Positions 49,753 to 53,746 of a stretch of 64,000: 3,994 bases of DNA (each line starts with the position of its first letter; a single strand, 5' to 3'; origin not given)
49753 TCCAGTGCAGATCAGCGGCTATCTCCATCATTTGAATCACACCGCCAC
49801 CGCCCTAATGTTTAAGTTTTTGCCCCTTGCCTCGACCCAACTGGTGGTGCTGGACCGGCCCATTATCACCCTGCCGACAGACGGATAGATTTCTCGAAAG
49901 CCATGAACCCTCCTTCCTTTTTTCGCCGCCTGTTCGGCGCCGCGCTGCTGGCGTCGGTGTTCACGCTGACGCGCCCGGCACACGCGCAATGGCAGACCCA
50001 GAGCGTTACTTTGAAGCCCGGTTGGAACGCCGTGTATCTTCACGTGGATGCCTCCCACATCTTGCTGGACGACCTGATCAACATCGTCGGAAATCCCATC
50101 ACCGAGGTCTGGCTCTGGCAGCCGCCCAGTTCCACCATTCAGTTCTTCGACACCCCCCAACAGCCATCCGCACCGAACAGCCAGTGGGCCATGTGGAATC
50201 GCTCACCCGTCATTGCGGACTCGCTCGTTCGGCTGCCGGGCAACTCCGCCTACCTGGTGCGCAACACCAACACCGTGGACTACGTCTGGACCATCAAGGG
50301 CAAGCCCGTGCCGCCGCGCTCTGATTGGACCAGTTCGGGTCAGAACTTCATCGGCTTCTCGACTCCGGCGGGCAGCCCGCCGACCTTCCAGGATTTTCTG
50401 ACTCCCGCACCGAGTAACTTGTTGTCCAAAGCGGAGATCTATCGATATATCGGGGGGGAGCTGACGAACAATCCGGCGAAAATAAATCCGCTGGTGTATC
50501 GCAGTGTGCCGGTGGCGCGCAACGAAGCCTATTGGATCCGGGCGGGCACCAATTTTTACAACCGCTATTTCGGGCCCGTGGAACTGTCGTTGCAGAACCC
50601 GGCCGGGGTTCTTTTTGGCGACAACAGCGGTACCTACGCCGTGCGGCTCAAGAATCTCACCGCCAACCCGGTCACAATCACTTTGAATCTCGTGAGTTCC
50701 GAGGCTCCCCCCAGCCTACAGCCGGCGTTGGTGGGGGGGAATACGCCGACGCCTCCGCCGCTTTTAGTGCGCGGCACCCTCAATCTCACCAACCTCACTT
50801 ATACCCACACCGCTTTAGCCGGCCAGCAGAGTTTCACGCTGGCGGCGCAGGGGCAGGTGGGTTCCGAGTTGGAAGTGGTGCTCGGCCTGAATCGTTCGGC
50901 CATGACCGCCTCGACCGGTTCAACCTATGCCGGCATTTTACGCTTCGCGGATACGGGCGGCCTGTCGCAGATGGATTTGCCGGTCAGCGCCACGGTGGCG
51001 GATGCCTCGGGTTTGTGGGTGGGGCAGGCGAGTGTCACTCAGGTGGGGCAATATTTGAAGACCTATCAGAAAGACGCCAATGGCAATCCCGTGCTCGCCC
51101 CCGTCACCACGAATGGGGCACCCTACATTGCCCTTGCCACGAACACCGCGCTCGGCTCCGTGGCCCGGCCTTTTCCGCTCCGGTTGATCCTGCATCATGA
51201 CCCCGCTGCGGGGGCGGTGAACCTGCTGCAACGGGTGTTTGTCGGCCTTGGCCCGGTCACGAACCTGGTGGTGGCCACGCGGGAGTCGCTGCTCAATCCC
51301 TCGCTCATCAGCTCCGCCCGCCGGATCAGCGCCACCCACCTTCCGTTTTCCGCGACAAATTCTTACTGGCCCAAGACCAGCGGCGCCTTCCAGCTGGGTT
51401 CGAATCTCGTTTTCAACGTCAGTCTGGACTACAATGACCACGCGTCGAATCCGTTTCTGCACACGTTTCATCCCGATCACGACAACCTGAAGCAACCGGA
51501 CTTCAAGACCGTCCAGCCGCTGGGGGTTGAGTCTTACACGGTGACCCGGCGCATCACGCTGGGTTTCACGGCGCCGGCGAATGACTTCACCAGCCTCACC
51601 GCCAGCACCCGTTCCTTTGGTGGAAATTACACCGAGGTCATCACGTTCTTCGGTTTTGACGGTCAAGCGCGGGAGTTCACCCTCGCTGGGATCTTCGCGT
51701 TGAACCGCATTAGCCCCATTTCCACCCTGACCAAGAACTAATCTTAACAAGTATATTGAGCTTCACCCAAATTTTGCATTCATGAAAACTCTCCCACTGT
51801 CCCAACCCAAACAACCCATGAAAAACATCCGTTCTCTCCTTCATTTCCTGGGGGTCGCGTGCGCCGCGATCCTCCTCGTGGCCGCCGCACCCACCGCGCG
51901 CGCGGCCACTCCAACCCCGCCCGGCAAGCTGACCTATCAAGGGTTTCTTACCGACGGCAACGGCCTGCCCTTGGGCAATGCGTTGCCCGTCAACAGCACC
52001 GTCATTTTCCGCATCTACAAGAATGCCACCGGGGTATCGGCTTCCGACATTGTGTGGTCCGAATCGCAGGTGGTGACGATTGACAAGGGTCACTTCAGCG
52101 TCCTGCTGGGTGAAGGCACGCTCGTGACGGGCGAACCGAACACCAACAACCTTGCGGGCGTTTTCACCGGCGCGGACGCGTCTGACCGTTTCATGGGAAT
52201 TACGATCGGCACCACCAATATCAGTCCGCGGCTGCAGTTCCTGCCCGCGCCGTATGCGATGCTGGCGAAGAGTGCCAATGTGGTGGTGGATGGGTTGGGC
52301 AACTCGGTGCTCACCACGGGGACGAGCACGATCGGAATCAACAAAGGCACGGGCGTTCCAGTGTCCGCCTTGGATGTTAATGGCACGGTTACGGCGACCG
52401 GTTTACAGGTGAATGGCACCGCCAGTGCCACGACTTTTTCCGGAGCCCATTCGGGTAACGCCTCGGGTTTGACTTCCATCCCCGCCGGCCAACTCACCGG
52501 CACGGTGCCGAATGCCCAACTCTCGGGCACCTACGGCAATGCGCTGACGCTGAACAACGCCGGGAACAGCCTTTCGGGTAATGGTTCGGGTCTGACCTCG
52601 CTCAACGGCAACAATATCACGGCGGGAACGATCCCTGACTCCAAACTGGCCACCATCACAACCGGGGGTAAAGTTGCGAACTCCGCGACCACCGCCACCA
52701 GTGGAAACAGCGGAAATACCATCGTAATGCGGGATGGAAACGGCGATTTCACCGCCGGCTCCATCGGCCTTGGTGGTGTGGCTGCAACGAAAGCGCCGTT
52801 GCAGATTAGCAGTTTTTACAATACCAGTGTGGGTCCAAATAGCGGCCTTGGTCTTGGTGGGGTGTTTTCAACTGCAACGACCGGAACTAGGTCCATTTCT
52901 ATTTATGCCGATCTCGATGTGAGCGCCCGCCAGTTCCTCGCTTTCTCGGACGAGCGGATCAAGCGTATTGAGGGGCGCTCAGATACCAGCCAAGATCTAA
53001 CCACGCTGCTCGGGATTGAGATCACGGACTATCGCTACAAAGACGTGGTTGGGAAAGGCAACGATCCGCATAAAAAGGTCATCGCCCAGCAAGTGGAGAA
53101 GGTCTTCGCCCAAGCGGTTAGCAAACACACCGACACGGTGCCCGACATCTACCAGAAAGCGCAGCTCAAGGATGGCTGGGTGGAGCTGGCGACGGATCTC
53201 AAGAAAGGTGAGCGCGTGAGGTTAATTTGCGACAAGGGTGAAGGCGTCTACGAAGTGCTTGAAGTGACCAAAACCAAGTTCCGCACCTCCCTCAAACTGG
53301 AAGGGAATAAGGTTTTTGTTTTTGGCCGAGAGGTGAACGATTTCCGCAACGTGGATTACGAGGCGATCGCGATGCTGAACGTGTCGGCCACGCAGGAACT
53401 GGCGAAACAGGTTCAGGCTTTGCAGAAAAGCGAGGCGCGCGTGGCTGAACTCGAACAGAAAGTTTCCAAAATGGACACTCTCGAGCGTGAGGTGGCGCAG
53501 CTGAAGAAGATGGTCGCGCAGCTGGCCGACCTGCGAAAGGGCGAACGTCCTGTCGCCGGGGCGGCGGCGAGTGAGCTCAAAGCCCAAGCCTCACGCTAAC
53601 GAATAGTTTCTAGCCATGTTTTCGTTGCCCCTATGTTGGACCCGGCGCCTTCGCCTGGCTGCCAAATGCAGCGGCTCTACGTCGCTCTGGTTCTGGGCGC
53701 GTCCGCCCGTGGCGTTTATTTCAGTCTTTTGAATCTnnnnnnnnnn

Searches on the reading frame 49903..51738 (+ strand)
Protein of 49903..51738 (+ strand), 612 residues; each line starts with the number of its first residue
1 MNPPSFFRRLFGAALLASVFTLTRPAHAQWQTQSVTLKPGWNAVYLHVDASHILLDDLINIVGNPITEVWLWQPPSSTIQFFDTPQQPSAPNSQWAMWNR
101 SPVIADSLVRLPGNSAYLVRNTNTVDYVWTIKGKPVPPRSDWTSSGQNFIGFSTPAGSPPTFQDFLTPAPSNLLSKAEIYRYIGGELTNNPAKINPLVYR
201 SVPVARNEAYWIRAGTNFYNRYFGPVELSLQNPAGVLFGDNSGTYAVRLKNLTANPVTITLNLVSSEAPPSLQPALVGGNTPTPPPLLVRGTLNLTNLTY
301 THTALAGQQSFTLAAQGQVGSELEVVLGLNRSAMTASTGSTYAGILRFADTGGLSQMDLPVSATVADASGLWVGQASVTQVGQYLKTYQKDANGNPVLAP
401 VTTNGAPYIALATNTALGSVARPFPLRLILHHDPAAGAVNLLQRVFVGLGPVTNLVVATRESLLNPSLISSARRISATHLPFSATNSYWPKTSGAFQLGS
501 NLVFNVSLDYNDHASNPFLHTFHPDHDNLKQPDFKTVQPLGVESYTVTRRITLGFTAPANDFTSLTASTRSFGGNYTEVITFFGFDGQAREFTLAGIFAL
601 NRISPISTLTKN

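Call 5: search_protein_families(library=pfam, proteins=[window:49903-51738:+], max_evalue=0.1)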
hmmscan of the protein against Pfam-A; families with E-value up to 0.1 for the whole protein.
window:49903-51738:+ (612 aa): 0 families

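Call 6: search_protein_families(library=ncbifam, proteins=[window:49903-51738:+], max_evalue=0.1)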
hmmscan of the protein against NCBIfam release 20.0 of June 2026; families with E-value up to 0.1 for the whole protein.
window:49903-51738:+ (612 aa): 0 families

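Call 61: search_solved_structures(query=window:49903-51738:+, max_evalue=1)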
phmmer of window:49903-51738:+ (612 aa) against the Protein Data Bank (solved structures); distinct sequences matched with E-value up to 1: 0.

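Call 86: search_solved_structures(query=A5, max_evalue=1, show_alignments=1)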
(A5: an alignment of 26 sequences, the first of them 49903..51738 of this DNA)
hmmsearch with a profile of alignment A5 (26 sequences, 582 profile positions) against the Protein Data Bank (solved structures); distinct sequences matched with E-value up to 1: 0.

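Call 90: search_protein_families(library=phrogs, proteins=[window:49903-51738:+], max_evalue=0.001)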
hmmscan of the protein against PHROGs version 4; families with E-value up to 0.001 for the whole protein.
window:49903-51738:+ (612 aa): 0 families

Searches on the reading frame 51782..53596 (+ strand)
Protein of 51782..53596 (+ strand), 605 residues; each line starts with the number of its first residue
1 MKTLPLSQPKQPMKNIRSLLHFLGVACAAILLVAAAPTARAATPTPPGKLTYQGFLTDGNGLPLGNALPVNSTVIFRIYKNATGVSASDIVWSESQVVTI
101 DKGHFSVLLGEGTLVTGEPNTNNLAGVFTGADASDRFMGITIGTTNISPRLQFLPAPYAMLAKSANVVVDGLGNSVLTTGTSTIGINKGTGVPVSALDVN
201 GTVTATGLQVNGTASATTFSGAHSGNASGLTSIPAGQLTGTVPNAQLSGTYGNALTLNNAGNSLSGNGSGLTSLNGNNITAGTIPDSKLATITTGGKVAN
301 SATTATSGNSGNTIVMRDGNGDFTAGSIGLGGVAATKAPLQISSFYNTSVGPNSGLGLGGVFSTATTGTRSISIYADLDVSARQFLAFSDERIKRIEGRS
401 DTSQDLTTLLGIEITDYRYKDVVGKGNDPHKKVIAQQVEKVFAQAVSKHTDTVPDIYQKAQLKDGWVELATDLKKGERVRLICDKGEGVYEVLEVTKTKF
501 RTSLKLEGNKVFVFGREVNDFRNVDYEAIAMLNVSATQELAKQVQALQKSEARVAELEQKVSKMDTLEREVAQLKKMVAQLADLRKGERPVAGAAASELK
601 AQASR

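Call 5: search_protein_families(library=pfam, proteins=[window:51782-53596:+], max_evalue=0.1)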
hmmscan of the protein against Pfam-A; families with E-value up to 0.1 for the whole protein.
window:51782-53596:+ (605 aa): 7 families
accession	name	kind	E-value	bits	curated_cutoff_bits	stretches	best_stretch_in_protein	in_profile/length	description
PF13884.11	Peptidase_S74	-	9.2e-07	29.5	22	1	389-446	1-57/58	Chaperone of endosialidase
PF24922.1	ACBP4_C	-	0.0048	17.6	31.2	1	493-579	8-93/105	Acyl-CoA-binding domain-containing protein 4-6, C-terminal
PF13093.11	FTA4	-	0.012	15.9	24.8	1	433-584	70-162/199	Kinetochore complex Fta4 of Sim4 subunit, or CENP-50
PF02912.23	Phe_tRNA-synt_N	-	0.02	15.3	22.3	1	573-603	19-49/69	Aminoacyl tRNA synthetase class II, N-terminal domain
PF13887.11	MYRF_ICA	-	0.049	13.3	24.1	0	524-559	3-35/36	Myelin regulatory factor ICA domain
PF10046.14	BLOC1_2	-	0.063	14.1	33.4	0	537-582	43-85/96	Biogenesis of lysosome-related organelles complex-1 subunit 2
PF10805.13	DUF2730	-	0.086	13.4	24.9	0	538-581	33-75/102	Protein of unknown function (DUF2730)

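Call 6: search_protein_families(library=ncbifam, proteins=[window:51782-53596:+], max_evalue=0.1)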
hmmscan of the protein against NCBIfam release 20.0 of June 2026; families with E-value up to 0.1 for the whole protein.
window:51782-53596:+ (605 aa): 2 families
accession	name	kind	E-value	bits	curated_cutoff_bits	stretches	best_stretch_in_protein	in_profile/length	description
NF053851.1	Bdello_MAT_N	subfamily_domain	4.4e-07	29.8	60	1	45-142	12-119/162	mosaic adhesive trimer family chimeric fiber protein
NF052682.1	morpho_FcmC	equivalog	0.053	13.8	90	1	533-584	58-111/159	filament morphology membrane protein FcmC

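Call 62: search_solved_structures(query=window:51782-53596:+, max_evalue=0.1)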
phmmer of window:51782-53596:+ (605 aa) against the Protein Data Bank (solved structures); distinct sequences matched with E-value up to 0.1: 2.
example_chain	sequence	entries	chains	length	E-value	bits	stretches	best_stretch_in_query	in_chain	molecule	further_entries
7dc3_A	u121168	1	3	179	0.00091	21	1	503-569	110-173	Isoform 2 of Myelin regulatory factor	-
5apq_A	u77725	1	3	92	0.047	15.4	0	551-589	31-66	GENERAL CONTROL PROTEIN GCN4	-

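Call 90: search_protein_families(library=phrogs, proteins=[window:51782-53596:+], max_evalue=0.001)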
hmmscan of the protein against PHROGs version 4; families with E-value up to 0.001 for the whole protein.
window:51782-53596:+ (605 aa): 3 families
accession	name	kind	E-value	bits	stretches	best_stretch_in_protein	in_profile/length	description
phrog_1980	-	tail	1.6e-13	51.8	1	179-452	163-389/449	tail fiber protein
phrog_5481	-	tail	7.3e-11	42.3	1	366-583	905-1039/1043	tail fiber protein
phrog_14572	-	tail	0.00064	19.8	1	379-564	355-480/484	tail fiber protein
